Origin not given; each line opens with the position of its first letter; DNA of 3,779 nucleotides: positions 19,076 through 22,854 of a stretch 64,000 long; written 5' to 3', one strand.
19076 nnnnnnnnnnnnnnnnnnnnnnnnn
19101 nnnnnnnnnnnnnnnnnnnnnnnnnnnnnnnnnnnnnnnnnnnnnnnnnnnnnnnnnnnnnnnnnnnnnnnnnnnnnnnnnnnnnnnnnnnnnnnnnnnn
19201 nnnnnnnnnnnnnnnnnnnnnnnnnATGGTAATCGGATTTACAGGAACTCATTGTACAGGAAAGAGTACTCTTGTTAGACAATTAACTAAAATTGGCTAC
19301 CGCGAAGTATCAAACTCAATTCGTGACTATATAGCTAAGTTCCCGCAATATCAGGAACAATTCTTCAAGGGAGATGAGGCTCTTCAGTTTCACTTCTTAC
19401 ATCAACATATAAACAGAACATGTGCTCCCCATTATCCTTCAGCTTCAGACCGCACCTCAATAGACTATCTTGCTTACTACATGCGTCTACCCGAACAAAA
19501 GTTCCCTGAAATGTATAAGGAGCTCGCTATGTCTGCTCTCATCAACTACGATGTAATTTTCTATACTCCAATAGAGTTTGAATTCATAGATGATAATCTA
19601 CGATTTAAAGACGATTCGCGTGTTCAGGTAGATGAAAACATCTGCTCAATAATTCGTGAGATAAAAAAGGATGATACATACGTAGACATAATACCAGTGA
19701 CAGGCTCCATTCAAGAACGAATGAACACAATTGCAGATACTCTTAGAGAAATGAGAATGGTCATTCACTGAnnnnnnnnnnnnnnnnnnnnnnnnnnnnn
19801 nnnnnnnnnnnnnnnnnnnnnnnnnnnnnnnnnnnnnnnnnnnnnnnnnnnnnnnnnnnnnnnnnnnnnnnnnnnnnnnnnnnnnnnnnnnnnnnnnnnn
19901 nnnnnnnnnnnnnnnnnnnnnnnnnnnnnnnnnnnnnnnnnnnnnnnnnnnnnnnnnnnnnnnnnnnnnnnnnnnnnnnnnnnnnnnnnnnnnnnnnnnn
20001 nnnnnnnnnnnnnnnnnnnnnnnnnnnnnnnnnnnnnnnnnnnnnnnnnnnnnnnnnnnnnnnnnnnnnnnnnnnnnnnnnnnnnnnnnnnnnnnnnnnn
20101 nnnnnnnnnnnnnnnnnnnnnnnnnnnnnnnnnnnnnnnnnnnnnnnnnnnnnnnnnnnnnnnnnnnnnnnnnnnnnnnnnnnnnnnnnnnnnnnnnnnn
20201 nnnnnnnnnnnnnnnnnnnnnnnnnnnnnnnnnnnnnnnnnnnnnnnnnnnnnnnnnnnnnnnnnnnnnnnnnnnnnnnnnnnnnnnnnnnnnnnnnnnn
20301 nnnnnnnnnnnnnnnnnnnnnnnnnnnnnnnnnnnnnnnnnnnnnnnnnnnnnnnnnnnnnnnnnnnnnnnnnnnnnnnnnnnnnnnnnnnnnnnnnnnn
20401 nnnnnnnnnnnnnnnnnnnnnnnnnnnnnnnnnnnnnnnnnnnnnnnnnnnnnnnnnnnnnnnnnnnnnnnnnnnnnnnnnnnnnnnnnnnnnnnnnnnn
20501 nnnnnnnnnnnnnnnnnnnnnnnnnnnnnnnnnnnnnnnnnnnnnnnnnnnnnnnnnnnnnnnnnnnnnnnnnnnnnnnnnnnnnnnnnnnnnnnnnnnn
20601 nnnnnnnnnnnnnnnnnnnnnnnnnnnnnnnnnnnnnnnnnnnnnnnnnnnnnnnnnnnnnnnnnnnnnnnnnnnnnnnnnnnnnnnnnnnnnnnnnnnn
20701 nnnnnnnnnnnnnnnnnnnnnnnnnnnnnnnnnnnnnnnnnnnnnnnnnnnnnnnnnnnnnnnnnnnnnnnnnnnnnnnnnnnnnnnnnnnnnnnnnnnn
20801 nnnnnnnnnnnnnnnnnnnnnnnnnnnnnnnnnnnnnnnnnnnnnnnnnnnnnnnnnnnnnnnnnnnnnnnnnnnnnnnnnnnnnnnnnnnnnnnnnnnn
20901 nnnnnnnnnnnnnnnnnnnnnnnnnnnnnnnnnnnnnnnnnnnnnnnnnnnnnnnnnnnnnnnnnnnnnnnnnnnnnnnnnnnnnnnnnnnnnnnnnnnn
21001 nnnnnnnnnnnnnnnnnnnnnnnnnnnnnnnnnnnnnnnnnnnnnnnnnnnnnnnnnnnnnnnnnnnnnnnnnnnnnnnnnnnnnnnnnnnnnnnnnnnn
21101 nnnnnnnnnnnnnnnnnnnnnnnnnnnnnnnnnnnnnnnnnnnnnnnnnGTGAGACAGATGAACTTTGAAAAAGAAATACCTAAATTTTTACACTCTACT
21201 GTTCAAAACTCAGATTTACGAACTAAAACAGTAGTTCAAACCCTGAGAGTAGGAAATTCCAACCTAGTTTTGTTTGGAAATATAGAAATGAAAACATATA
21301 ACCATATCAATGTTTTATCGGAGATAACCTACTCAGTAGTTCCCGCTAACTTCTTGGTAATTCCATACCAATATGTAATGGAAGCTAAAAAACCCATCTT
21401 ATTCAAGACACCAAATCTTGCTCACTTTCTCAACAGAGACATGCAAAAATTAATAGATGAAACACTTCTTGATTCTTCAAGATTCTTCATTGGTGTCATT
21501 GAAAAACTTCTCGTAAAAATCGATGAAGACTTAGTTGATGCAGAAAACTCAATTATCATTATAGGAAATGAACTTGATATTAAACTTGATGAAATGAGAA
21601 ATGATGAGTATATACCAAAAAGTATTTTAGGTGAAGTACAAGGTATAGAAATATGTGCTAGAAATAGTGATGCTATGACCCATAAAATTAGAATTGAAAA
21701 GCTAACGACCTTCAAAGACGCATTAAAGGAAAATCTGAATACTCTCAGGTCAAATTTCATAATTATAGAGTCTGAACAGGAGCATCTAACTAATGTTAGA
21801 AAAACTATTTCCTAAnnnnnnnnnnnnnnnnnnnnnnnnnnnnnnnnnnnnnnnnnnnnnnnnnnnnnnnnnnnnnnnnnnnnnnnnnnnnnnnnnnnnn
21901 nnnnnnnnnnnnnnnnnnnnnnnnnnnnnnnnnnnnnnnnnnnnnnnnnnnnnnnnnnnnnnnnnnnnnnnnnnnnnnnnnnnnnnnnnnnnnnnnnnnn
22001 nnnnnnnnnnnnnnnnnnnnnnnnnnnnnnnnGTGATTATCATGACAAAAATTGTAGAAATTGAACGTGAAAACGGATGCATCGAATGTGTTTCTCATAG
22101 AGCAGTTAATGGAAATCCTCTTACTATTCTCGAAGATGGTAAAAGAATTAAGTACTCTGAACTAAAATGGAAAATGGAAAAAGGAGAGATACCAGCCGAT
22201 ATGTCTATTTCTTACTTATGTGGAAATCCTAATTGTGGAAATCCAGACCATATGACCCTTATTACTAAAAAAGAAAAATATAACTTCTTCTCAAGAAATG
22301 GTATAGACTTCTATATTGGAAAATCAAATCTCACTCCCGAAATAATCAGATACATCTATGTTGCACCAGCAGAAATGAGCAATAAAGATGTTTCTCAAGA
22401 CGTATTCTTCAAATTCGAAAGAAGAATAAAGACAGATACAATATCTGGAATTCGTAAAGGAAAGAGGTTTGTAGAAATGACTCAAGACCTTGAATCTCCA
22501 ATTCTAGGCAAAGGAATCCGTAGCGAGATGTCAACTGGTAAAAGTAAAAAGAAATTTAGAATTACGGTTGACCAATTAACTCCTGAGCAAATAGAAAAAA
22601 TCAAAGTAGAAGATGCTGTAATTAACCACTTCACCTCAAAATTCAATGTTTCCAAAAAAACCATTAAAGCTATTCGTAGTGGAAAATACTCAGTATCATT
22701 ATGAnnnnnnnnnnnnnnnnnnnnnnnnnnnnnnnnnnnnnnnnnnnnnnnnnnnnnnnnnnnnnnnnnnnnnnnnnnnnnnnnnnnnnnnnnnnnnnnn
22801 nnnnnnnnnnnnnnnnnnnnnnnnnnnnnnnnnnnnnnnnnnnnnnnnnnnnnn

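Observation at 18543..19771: Rnl-like ligase + P-loop kinase operon: a second RNA repair module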

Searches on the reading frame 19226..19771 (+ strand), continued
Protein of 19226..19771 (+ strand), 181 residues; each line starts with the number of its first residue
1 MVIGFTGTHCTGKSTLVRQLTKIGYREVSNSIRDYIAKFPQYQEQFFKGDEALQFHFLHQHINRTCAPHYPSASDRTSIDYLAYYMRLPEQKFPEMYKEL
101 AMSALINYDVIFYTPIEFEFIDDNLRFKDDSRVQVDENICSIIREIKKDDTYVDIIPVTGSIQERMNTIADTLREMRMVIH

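Call 57: fold_search(model_id=the predicted structure, library=pdb)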
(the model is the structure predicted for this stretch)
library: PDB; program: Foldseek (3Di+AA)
matches with E <= 10: 1061; with E <= 0.001: 83
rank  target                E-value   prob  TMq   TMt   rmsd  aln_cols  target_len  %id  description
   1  8x7f_A                5.7e-06  1.00  0.76  0.42   3.5       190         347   17  CryoEM structure of the trifunctional NAD biosynthesis/regulator protein NadR in complex with NAD (released 2024-12-04)
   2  1e2f                  5.7e-06  1.00  0.66  0.58   4.6       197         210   15  Human thymidylate kinase complexed with thymidine monophosphate, adenosine diphosphate and a magnesium-ion (released 2001-05-17)
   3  1e9f                  6.9e-06  1.00  0.60  0.55   5.2       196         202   16  Mutant human thymidylate kinase complexed with TMP and ADP (released 2001-10-11)
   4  3kb2_A                1.1e-05  1.00  0.59  0.62   6.2       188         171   18  Crystal Structure of YorR protein in complex with phosphorylated GDP from Bacillus subtilis, Northeast Structural Geno (released 2009-10-27)
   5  5xai_B                1.3e-05  1.00  0.65  0.61   4.6       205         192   15  dTMP bound Crystal structure of thymidylate kinase (aq_969) from Aquifex Aeolicus VF5 (released 2017-06-28)
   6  1e98                  1.8e-05  1.00  0.62  0.55   5.1       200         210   16  Wild type human thymidylate kinase complexed with AZTMP and ADP (released 2001-10-05)
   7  1nn5                  2.1e-05  1.00  0.65  0.59   4.7       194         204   16  Crystal structure of human thymidylate kinase with d4TMP + AppNHp (released 2003-03-18)
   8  2xx3                  2.5e-05  1.00  0.56  0.51   6.5       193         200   14  HUMAN THYMIDYLATE KINASE COMPLEXED WITH thymidine butenyl phosphonate monophosphate and ADP (released 2011-12-07)
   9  8puu_B                2.7e-05  1.00  0.68  0.57   5.0       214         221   17  Giardia intestinalis deoxyadenosine kinase forms a functional tetramer (released 2024-10-30)
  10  2pbr_A                2.7e-05  1.00  0.63  0.59   5.3       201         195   16  Crystal structure of thymidylate kinase (aq_969) from Aquifex Aeolicus VF5 (released 2007-10-02)
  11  1e9c                  2.8e-05  1.00  0.64  0.56   4.9       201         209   16  Mutant human thymidylate kinase complexed with TMP and APPNP (released 2001-10-11)
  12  5xbh_A                3.2e-05  1.00  0.61  0.57   5.5       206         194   15  Crystal structure of R145E mutant of thymidylate kinase (aq_969) from Aquifex Aeolicus VF5 (released 2017-06-28)
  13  1e9d                  3.2e-05  1.00  0.60  0.53   5.2       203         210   16  Mutant human thymidylate kinase (F105Y) complexed with AZTMP and ADP (released 2001-10-11)
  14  1e2d                  3.4e-05  1.00  0.62  0.55   4.7       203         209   15  Human thymidylate kinase complexed with thymidine monophosphate, adenosine diphosphate and a magnesium-ion (released 2001-05-17)
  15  6gzo_B                4.6e-05  1.00  0.64  0.36   4.8       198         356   17  Crystal structure of NadR protein in complex with NAD and AMP-PNP (released 2019-07-17)
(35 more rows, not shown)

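Call 69: find_related_loci(query=A4, collection=viral_contigs, flank=5000)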
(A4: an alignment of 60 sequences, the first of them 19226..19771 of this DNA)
Query A4 (181 aa) in viral_contigs; peptide patterns used: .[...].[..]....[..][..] (x = any residue, [..] = any of these).
600 stretches matched a pattern (row limit reached: there are more); 28 encode a relative of the query (tblastn E <= 1e-3); 28 distinct loci.
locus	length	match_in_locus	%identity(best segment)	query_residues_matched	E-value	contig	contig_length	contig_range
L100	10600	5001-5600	29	1-175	6e-11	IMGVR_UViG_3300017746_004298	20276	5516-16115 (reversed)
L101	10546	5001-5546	27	1-169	4e-10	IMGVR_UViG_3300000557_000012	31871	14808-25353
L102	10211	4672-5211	28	1-174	5e-10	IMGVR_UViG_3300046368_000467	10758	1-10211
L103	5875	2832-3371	29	3-173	2e-9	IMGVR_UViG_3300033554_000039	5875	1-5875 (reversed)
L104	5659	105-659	30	1-175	4e-9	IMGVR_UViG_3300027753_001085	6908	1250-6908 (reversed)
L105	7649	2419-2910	27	7-173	1e-8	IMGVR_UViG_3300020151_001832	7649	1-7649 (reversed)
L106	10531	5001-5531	26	4-174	2e-8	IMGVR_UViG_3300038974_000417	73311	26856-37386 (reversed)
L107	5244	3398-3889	24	7-173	2e-8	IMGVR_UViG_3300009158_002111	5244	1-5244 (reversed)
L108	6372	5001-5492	24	7-173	2e-8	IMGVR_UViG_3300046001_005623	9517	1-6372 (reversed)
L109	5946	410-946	27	1-177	3e-8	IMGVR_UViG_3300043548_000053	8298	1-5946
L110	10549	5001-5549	26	1-175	1e-6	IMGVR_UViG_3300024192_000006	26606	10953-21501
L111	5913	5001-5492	24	7-173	8e-8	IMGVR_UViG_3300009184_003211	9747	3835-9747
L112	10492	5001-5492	24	7-173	8e-8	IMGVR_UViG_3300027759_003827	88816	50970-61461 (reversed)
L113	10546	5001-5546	25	3-173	7e-8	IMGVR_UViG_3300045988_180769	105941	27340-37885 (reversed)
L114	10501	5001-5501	25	7-173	1e-7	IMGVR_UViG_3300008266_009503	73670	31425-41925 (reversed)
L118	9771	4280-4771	24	7-170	2e-7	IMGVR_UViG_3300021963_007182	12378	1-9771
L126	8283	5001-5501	23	7-173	1e-5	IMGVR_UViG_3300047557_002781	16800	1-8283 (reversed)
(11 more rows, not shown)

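Call 88: search_protein_families(library=padloc, proteins=[window:19226-19771:+], max_evalue=0.01)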
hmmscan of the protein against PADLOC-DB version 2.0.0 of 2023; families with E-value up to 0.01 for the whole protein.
window:19226-19771:+ (181 aa): 1 family
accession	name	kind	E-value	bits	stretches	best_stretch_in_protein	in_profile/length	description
PDLC03384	MTase_II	-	0.0088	12.9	0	32-86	214-268/377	Type II methyltransferase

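Call 107: search_protein_families(library=pfam, proteins=[L126:2709-3491:+, L118:2759-3679:+, L118:3676-4236:+, L118:4787-5497:+, L118:5664-6197:+, L126:1848-2705:+, L114:7185-9497:+, L100:6650-8083:-, L102:3551-4093:+, L100:5596-6528:+], max_evalue=0.001)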
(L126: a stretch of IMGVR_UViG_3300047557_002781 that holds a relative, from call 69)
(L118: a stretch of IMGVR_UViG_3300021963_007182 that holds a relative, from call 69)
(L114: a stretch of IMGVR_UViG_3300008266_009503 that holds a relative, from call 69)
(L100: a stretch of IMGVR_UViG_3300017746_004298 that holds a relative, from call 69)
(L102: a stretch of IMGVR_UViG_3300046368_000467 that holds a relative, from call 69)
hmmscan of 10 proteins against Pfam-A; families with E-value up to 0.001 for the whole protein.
L126:2709-3491:+ (260 aa): 0 families

L118:2759-3679:+ (306 aa): 2 families
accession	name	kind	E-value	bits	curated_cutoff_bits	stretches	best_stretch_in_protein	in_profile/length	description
PF14819.11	QueF_N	-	4.9e-25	88.5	25.6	1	23-135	1-110/111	Nitrile reductase, 7-cyano-7-deazaguanine-reductase N-term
PF14489.11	QueF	-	6.7e-08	33.1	27.3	0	219-284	11-76/81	QueF-like protein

L118:3676-4236:+ (186 aa): 1 family
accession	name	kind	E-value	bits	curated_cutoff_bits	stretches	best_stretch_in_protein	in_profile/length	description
PF00551.24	Formyl_trans_N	-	8.7e-12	45.6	26.1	1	75-155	79-156/181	Formyl transferase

L118:4787-5497:+ (236 aa): 1 family
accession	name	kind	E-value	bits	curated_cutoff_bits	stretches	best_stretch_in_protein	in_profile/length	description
PF01227.27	GTP_cyclohydroI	-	8e-45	152.9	27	1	56-230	7-178/179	GTP cyclohydrolase I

L118:5664-6197:+ (177 aa): 1 family
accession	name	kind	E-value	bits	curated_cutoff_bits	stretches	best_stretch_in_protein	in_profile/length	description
PF22769.1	DCD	-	1.4e-13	51.6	27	1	8-157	11-152/153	dCTP deaminase-like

L126:1848-2705:+ (285 aa): 2 families
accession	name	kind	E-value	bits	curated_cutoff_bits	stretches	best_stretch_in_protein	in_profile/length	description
PF06508.19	QueC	-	5.1e-39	134.4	22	1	4-210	1-186/210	Queuosine biosynthesis protein QueC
PF00764.25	Arginosuc_synth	-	0.00071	20.1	27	0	5-49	2-48/162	Arginosuccinate synthase N-terminal HUP domain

L114:7185-9497:+ (770 aa): 2 families
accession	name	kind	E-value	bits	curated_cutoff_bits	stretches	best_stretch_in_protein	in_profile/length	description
PF00476.26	DNA_pol_A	-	2.7e-60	204.8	34.3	1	370-751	26-365/381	DNA polymerase family A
PF01612.26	DNA_pol_A_exo1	-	1.5e-13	51.3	23.6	1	7-219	1-172/173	3'-5' exonuclease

L100:6650-8083:- (477 aa): 1 family
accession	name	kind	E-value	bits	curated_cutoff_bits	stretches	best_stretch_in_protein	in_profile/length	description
PF07068.17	Gp23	-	2e-91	307.7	24.4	1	98-451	6-354/376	Major capsid protein Gp23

L102:3551-4093:+ (180 aa): 0 families

L100:5596-6528:+ (310 aa): 2 families
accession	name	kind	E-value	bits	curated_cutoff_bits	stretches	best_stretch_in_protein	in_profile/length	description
PF14819.11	QueF_N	-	3.7e-32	111.4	25.6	1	21-135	1-110/111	Nitrile reductase, 7-cyano-7-deazaguanine-reductase N-term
PF14489.11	QueF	-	1.4e-19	70.5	27.3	1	211-284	1-75/81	QueF-like protein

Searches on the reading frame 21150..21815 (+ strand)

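Call 3: search_protein_families(library=pfam, proteins=[window:21150-21815:+], max_evalue=1)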
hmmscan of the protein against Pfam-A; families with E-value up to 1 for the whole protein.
window:21150-21815:+ (221 aa): 2 families
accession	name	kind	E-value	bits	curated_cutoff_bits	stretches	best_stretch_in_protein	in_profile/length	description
PF10473.14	CENP-F_leu_zip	-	0.026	15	34.5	1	174-215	46-87/140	Leucine-rich repeats of kinetochore protein Cenp-F/LEK1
PF18977.5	DUF5713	-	0.1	13.4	27.3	1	146-212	8-74/107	Family of unknown function (DUF5713)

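Call 4: search_protein_families(library=phrogs, proteins=[window:21150-21815:+], max_evalue=0.01)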
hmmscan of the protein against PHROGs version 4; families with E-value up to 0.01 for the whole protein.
window:21150-21815:+ (221 aa): 0 families

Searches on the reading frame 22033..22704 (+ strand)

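Call 55: search_protein_families(library=phrogs, proteins=[window:22033-22704:+], max_evalue=0.001)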
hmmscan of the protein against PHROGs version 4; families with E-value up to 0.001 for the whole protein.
window:22033-22704:+ (223 aa): 4 families
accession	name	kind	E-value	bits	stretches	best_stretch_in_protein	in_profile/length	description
phrog_1872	-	DNA, RNA and nucleotide metabolism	1.6e-12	48.7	1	6-82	25-105/166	endonuclease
phrog_6254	-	DNA, RNA and nucleotide metabolism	2e-09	38.9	1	7-84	7-84/154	HNH endonuclease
phrog_3593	-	DNA, RNA and nucleotide metabolism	8.1e-07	29.9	1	8-82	63-136/210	HNH endonuclease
phrog_826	-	DNA, RNA and nucleotide metabolism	1.6e-05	25.6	1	12-81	81-153/281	HNH endonuclease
